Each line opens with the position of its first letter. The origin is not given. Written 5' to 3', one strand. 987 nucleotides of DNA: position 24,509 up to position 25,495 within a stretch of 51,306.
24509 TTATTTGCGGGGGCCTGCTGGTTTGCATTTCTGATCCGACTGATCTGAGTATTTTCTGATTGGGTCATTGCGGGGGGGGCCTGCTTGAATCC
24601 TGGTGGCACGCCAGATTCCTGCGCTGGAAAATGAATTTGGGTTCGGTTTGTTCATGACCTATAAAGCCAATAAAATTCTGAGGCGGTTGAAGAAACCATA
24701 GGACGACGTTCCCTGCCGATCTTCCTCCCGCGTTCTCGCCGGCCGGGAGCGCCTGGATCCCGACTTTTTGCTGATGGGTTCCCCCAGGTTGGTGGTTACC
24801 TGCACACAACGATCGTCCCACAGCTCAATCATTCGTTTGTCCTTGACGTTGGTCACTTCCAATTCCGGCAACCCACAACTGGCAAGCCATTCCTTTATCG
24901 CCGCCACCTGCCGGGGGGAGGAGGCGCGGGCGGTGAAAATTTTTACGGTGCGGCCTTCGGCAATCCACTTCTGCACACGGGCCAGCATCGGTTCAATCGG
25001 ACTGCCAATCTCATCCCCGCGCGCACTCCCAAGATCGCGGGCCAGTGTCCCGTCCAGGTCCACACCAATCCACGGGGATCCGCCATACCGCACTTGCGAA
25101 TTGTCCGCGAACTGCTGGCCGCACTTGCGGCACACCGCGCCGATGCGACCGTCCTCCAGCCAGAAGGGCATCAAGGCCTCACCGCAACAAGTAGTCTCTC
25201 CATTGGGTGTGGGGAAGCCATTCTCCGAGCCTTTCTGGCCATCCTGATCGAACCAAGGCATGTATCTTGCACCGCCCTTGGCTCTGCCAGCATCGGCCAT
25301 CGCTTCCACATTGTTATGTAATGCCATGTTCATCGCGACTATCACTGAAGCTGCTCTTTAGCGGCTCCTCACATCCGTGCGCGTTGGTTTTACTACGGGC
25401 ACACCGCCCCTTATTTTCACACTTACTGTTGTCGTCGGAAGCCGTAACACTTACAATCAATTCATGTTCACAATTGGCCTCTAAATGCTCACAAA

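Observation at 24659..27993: Candidate uncharacterised three-gene module: Zn-ribbon HAD phosphatase, double Zn-ribbon protein and tandem kinase/pseudokinase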

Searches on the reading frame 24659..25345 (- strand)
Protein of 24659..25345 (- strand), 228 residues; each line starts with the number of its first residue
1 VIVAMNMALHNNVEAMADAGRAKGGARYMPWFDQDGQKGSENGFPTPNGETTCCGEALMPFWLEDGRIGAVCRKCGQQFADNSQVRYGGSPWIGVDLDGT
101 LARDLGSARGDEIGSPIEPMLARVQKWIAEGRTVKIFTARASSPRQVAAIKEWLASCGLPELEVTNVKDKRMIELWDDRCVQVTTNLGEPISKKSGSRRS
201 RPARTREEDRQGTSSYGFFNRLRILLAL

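Call 3: search_protein_families(library=pfam, proteins=[window:24659-25345:-], max_evalue=1)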
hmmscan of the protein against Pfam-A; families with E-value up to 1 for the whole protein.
window:24659-25345:- (228 aa): 0 families
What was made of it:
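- Closest known: Kinase-based toxin-antitoxin and defence systems. Different: There is no Pfam HipA match (call 3).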

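Call 4: search_protein_families(library=ncbifam, proteins=[window:24659-25345:-], max_evalue=1)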
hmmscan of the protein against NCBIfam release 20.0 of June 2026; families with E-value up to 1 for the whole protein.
window:24659-25345:- (228 aa): 1 family
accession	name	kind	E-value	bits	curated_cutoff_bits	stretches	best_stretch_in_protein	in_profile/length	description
TIGR00099.1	Cof-subfamily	subfamily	0.22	11.1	137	1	92-150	1-49/256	Cof-type HAD-IIB family hydrolase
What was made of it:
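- On HAD phosphatase superfamily (A): NCBIfam gives only Cof at E = 0.22 (call 4).
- On Named kinase families (Pkinase, ABC1, APH, Kdo/WaaP, RIO, HipA): No Pfam or NCBIfam hit at E of 1 or less for C (calls 3, 4).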

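Call 5: search_protein_families(library=padloc, proteins=[window:24659-25345:-], max_evalue=1)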
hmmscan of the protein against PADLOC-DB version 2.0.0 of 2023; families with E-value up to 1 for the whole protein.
window:24659-25345:- (228 aa): 0 families
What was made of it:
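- Tried and rejected: Pfam, NCBIfam and PADLOC scans of the three proteins found nothing significant (calls 3-5).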

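Call 10: search_solved_structures(query=window:24659-25345:-, max_evalue=10, show_alignments=3)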
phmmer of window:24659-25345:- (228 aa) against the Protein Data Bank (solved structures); distinct sequences matched with E-value up to 10: 5.
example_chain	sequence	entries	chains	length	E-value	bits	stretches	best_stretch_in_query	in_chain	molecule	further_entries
6zfv_A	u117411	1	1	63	0.049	16.3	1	38-85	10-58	Endothelial transcription factor GATA-2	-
5egb_A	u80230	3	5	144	0.17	14.5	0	68-85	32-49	Histone-lysine N-methyltransferase PRDM9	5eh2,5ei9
5v3g_D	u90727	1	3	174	0.42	13.2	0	67-85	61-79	PR domain zinc finger protein 9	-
9zgl_A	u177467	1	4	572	0.59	12.8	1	133-166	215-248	Ancestral acetolactate synthase, catabolic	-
4hc7_A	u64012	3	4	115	2.7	10.6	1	50-86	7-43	Trans-acting T-cell-specific transcription factor GATA-3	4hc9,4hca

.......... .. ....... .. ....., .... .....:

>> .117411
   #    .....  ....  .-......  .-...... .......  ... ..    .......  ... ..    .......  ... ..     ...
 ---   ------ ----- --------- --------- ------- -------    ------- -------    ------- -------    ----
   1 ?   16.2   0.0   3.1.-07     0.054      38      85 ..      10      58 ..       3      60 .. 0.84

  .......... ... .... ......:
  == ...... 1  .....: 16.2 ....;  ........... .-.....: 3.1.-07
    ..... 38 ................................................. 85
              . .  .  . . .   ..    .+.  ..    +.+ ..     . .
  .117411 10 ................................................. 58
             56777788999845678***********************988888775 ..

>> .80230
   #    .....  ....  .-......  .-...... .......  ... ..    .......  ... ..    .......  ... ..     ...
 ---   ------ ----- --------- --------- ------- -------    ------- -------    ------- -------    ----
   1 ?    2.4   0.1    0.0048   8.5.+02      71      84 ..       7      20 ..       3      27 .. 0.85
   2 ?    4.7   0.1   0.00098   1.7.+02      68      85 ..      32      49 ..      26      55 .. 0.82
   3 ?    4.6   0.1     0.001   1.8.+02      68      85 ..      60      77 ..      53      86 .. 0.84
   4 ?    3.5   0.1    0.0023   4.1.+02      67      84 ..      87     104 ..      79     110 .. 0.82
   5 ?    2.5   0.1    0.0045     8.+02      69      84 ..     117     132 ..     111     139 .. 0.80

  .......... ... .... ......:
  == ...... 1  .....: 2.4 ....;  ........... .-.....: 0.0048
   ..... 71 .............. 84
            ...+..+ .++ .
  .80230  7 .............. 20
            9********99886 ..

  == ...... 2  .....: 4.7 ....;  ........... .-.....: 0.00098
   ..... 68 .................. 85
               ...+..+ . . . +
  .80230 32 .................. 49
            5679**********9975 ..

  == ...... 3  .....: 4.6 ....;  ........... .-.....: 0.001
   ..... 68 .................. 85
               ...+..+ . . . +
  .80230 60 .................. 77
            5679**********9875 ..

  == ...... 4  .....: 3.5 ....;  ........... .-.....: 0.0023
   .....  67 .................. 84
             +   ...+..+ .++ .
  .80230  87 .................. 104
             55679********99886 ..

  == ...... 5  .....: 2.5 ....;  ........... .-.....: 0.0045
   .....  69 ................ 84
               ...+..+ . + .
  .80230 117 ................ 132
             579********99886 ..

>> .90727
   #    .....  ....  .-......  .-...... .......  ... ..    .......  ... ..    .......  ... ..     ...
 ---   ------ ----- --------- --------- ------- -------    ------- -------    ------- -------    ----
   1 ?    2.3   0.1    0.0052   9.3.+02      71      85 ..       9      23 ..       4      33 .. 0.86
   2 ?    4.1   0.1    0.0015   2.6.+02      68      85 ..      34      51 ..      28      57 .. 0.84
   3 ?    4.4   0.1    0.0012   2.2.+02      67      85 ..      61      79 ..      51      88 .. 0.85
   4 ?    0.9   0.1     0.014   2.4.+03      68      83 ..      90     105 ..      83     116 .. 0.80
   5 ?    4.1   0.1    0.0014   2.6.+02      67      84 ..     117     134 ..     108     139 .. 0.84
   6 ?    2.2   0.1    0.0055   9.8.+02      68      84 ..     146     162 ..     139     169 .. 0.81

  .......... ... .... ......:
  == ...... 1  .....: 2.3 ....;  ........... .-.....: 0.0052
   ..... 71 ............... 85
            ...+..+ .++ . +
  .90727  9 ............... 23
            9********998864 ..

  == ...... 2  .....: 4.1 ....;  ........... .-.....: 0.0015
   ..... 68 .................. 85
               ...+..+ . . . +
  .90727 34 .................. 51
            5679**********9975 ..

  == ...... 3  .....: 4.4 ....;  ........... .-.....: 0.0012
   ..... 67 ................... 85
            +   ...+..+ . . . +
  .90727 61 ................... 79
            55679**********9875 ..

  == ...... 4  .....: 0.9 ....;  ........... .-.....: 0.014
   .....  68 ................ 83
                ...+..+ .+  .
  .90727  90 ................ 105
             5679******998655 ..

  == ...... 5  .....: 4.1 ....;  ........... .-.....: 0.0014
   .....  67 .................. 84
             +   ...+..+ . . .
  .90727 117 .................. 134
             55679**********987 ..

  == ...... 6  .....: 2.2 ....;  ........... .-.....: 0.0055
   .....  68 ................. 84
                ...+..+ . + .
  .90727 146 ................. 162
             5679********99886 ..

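Call 11: find_homologous_proteins(query=window:24659-25345:-)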
Query window:24659-25345:- (228 aa): 1946 proteins with E <= 0.001 among 2400 candidates; the best 120 are listed.
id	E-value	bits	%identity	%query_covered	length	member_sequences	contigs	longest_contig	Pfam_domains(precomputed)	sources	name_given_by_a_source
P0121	1.5e-149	514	100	98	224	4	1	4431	-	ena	-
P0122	1.5e-120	419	83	98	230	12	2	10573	-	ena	-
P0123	2.4e-120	418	83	98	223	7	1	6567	-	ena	-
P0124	3.8e-120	418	83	98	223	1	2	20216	-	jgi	jgi:hypothetical protein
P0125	5.2e-120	417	87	93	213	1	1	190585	-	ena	-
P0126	1.3e-119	416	83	98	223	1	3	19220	-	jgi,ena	-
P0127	3.7e-119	414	83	98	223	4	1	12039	-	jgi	jgi:hypothetical protein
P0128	6.2e-119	414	83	98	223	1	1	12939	-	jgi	jgi:hypothetical protein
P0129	6.8e-119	413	83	98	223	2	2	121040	-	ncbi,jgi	ncbi:MAG: hypothetical protein ABSC89_11190 [Verrucomicrobiota bacterium]|jgi:hypothetical protein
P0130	9.0e-119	413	83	98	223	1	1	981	-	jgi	jgi:hypothetical protein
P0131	1.4e-117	409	82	98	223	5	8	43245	-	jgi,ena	jgi:hypothetical protein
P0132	2.8e-117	408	81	98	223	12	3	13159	-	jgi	jgi:hypothetical protein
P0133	5.1e-117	407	82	98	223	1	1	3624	-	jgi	jgi:hypothetical protein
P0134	1.4e-116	406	81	100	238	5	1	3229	-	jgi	jgi:hypothetical protein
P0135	2.0e-116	405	81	98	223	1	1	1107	-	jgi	jgi:hypothetical protein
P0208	5.5e-91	322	67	97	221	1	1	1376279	-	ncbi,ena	-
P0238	1.5e-85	304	70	90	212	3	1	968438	-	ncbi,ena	-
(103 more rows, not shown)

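Call 22: find_related_loci(query=A2, collection=metagenome_contigs, flank=10000)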
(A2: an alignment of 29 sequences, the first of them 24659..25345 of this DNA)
Query A2 (228 aa) in metagenome_contigs; peptide patterns used: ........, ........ (x = any residue, [..] = any of these).
330 stretches matched a pattern; 284 encode a relative of the query (tblastn E <= 1e-3); the best 80 are kept; 80 distinct loci.
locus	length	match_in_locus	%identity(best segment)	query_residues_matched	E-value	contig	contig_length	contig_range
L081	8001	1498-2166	83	5-228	2e-124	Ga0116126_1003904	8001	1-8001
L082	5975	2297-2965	83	5-228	5e-124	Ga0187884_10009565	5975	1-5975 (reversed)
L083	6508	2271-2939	83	5-228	6e-124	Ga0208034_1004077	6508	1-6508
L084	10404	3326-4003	83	2-228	1e-123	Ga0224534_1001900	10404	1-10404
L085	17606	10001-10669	83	5-228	3e-123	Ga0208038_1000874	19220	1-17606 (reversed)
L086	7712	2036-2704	83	5-228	3e-123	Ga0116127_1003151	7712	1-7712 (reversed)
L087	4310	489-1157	82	5-228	2e-122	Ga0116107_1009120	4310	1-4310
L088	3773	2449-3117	82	5-228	3e-123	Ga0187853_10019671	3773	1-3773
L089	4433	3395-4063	81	5-228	3e-122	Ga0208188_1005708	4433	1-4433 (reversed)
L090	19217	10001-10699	80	2-228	2e-120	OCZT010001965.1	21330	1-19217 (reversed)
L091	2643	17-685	81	5-228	5e-125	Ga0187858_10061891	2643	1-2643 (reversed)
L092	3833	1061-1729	81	5-228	3e-121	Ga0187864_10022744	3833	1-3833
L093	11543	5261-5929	81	5-228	3e-119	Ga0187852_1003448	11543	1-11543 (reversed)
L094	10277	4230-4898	81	5-228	3e-119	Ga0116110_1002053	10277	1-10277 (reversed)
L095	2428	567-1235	81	5-228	2e-124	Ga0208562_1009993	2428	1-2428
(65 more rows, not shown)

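Call 25: predict_structure(alignment_id=A2)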
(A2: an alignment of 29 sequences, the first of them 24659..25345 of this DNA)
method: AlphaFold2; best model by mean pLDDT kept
length: 228 residues; sequences in the alignment: 29
mean_pLDDT: 52.7   pTM: 0.38
mean pLDDT of the five models: 52.7, 52.4, 50.4, 49.8, 46.3
residues with pLDDT >= 90: 0; 70-90: 63; 50-70: 50; < 50: 115
segments of 3 or more residues with pLDDT < 50: 1-48, 82-90, 102-115, 173-214
pLDDT, mean of each block of 10 residues (from residue 1): 34 30 28 28 38 81 64 77 41 62 45 51 77 72 70 81 68 45 30 33 38 53 67
secondary structure, 60 per line:
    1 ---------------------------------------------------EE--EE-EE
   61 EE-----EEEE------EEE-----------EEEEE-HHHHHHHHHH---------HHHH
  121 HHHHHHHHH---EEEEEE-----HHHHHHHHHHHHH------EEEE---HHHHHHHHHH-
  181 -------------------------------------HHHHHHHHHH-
elements in order: E59-62 E68-71 E78-80 E92-96 H98-107 H117-129 E133-138 H144-156 E163-166 H170-179 H218-227
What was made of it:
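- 25121..25189 (-): Cys4 zinc-ribbon-like segment of A: residues 53-75, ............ AlphaFold2 predicts beta-hairpins at 51-80 with pLDDT 64-81 (call 25).
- On HAD phosphatase superfamily (A): The AlphaFold2 model has mean pLDDT 53 (call 25).
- The AlphaFold2 model of A is poor (pLDDT 53, call 25).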

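Call 27: search_solved_structures(query=A2, max_evalue=10, show_alignments=4)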
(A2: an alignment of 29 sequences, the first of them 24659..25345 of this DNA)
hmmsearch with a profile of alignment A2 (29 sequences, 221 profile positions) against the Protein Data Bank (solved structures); distinct sequences matched with E-value up to 10: 14.
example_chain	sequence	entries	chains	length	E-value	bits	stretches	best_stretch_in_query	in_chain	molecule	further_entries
5egb_A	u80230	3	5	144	0.035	16.5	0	55-80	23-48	Histone-lysine N-methyltransferase PRDM9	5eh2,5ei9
10px_1Y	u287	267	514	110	0.072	15.5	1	15-73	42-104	50S ribosomal protein L24 | 50S ribosomal protein L23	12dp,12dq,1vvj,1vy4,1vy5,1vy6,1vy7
4v7p_BU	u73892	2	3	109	0.081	15.3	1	15-73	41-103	50S ribosomal protein L24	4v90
4zer_1Y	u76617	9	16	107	0.082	15.3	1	15-72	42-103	50S ribosomal protein L24 | Large ribosomal subunit protein uL24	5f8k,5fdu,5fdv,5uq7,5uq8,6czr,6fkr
4v9j_BY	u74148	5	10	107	0.089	15.2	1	15-72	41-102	50S ribosomal protein L24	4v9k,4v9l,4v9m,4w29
5v3g_D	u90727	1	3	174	0.093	15.1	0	55-80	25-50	PR domain zinc finger protein 9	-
4v87_AU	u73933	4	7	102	0.17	14.3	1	15-72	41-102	50S ribosomal protein L24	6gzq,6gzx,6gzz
6zfv_A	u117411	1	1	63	0.24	13.8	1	45-81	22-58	Endothelial transcription factor GATA-2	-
9zgl_A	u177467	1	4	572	0.36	13.2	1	132-160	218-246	Ancestral acetolactate synthase, catabolic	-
4v68_BY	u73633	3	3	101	0.99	11.8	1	15-71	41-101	50S ribosomal protein L24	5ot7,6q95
7mc1_A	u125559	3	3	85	1.1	11.6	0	41-76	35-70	Isoform 2 of Zinc finger and BTB domain-containing protein 17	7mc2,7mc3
2m0d_A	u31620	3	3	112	1.6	11.1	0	50-79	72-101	Zinc finger and BTB domain-containing protein 17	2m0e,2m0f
4hc7_A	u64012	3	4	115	3.3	10.1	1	45-82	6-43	Trans-acting T-cell-specific transcription factor GATA-3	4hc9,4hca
2lvr_A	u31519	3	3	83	4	9.8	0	61-81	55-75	Zinc finger and BTB domain-containing protein 17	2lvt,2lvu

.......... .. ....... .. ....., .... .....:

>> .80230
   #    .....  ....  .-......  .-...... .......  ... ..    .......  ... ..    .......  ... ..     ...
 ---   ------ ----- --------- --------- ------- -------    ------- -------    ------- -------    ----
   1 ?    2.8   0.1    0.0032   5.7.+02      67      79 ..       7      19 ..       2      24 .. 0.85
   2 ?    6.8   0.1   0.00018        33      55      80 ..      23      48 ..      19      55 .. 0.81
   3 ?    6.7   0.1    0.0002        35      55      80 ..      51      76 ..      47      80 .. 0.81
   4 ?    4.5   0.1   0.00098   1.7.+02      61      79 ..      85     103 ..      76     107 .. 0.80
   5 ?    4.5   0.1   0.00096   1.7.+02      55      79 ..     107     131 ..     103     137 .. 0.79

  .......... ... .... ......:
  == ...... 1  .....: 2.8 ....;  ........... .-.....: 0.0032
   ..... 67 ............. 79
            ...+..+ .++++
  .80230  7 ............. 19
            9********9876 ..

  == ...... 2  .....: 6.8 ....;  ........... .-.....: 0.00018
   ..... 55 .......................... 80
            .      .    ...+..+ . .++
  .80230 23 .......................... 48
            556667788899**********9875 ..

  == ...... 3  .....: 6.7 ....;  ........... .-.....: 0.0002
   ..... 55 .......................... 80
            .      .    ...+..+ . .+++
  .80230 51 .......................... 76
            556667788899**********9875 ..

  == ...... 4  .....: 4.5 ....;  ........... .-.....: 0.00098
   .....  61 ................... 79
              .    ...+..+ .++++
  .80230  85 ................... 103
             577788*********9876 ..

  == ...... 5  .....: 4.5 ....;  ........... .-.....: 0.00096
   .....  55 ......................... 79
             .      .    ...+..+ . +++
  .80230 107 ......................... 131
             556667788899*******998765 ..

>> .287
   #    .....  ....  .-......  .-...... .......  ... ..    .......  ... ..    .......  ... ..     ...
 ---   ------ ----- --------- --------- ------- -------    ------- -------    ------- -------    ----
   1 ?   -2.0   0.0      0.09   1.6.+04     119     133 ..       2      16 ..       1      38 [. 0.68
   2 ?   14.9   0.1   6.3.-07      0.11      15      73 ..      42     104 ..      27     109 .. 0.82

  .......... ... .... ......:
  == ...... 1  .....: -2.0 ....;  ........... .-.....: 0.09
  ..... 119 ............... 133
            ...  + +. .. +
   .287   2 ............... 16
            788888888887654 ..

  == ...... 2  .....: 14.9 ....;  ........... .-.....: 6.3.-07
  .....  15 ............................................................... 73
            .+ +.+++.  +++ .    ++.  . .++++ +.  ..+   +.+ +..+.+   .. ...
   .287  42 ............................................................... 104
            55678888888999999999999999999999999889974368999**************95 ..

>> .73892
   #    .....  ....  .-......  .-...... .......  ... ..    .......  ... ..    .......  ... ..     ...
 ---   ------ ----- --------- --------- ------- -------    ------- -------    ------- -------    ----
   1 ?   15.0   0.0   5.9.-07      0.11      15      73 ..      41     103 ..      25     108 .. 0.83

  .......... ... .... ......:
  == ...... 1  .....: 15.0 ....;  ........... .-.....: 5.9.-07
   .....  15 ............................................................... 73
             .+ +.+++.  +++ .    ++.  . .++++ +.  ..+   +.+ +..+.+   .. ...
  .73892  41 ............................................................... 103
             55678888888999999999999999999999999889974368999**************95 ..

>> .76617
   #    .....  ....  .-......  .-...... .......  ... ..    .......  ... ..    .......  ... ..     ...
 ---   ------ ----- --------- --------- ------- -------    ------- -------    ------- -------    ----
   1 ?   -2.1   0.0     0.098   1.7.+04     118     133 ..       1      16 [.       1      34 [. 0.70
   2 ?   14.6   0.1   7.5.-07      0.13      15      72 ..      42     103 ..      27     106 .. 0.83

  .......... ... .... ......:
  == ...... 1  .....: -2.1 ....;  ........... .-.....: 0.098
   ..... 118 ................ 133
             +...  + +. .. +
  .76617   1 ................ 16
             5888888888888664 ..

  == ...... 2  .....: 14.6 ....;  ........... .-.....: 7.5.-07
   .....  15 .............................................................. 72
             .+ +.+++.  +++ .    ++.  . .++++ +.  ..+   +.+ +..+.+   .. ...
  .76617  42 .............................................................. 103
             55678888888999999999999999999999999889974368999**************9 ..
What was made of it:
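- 25121..25189 (-): The only matches to solved structures are weak ones to zinc fingers and ribbons, E = 0.035-0.24 (calls 10, 27).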

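Call 38: search_protein_families(library=pfam, alignment_id=A2, max_evalue=5)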
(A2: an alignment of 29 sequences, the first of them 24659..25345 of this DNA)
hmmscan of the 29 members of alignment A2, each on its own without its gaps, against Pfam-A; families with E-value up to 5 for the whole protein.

A. member 1, window:24659-25345:- (228 aa): 0 families

B. families by the number of members that match (of 29 scanned): 9 families
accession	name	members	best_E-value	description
PF24458.1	DUF7573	6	0.19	Domain of unknown function (DUF7573)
PF00096.32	zf-C2H2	5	0.19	Zinc finger, C2H2 type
PF16622.11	zf-C2H2_11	2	0.2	zinc-finger C2H2-type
PF23104.1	Zf-C2H2_ZNF451_6th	1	0.019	Sixth Zinc fingers C2H2 type, ZNF451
PF18330.7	Lig_C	1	0.14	Ligase Pab1020 C-terminal region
PF09179.16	TilS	1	0.25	TilS substrate binding domain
PF24694.1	LNS2_PITM1-3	1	0.28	PITM 1-3, LNS2 domain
PF04523.18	Herpes_U30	1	0.31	Herpes virus tegument protein U30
PF08273.17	Zn_Ribbon_Prim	1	0.43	Zinc-binding domain of primase-helicase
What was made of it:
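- On HAD phosphatase superfamily (A): Pfam gives no hit for A or for 29 relatives (calls 3, 38).
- Closest known: Phage small HAD proteins. Different: No Pfam or NCBIfam HAD model reaches significance (calls 3, 4, 38).
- A's HAD assignment rests on motifs and PHROG profiles, not on Pfam or NCBIfam models, which do not match (calls 3, 4, 38).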

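Call 39: search_protein_families(library=phrogs, proteins=[window:24659-25345:-], max_evalue=1)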
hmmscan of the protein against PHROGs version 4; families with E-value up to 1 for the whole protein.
window:24659-25345:- (228 aa): 4 families
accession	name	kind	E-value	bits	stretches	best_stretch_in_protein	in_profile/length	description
phrog_1238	-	moron, auxiliary metabolic gene and host takeover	4.2e-08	34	1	90-165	22-94/155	phosphoheptose isomerase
phrog_415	-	other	6.5e-06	27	1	89-164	20-113/218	polynucleotide kinase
phrog_37986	-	DNA, RNA and nucleotide metabolism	0.01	16.6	1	141-192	90-141/180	Holliday junction resolvase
phrog_24386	-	unknown function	0.32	11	1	93-159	6-66/339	-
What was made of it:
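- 24659..25333 (-): Gene A: a zinc-ribbon-like segment, a small HAD-type phosphatase core and a C-terminal hydrophobic or amphipathic tail. 224 aa from the ATG at 25333; the ORF extends to a GTG at 25345. A matches phrog_1238 at E = 4e-8 and phrog_415 at E = 6.5e-6 (call 39).
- Closest known: Phage small HAD proteins. Same: A's residues 90-165 match both profiles, at E = 4e-8 and 6.5e-6 (call 39).
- Checked: A matches phrog_1238 at E = 4e-8 and the polynucleotide-kinase phrog_415 at E = 6.5e-6 (call 39).
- A matches the polynucleotide-kinase PHROG (call 39).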

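Call 40: find_related_loci(query=A2, collection=viral_contigs, flank=8000)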
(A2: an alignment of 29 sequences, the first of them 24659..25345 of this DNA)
Query A2 (228 aa) in viral_contigs; peptide patterns used: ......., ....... (x = any residue, [..] = any of these).
600 stretches matched a pattern (row limit reached: there are more); 470 encode a relative of the query (tblastn E <= 1e-3); the best 80 are kept; 80 distinct loci.
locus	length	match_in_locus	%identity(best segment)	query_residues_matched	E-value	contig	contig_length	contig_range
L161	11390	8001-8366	55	92-208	6e-36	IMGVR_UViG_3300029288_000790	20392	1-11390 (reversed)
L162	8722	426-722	67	92-190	1e-35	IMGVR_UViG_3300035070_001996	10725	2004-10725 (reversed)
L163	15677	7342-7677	59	92-199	1e-34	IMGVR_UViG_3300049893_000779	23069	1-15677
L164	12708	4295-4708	50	70-206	2e-33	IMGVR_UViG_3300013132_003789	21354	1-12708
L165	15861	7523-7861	58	84-197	4e-33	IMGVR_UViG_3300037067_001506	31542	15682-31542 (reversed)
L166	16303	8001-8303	59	92-191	8e-33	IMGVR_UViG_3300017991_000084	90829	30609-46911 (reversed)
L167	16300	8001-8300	58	92-191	8e-33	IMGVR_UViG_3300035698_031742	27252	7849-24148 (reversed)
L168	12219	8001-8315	58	90-195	1e-32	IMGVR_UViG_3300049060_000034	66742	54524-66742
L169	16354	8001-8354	52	84-204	2e-32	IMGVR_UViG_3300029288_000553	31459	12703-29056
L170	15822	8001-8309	59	91-191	2e-32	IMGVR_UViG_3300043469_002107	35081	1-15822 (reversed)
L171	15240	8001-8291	60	92-188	8e-32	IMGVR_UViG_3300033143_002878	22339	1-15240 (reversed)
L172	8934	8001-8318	62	91-191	8e-32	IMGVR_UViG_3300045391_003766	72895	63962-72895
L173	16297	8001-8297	62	92-190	2e-31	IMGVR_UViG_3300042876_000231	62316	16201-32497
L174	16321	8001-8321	56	90-191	3e-31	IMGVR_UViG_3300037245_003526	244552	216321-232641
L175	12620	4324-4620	60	92-188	2e-31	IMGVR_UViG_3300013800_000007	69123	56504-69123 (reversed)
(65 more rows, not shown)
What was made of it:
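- A's core is 40-67% identical to phage proteins (call 40).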
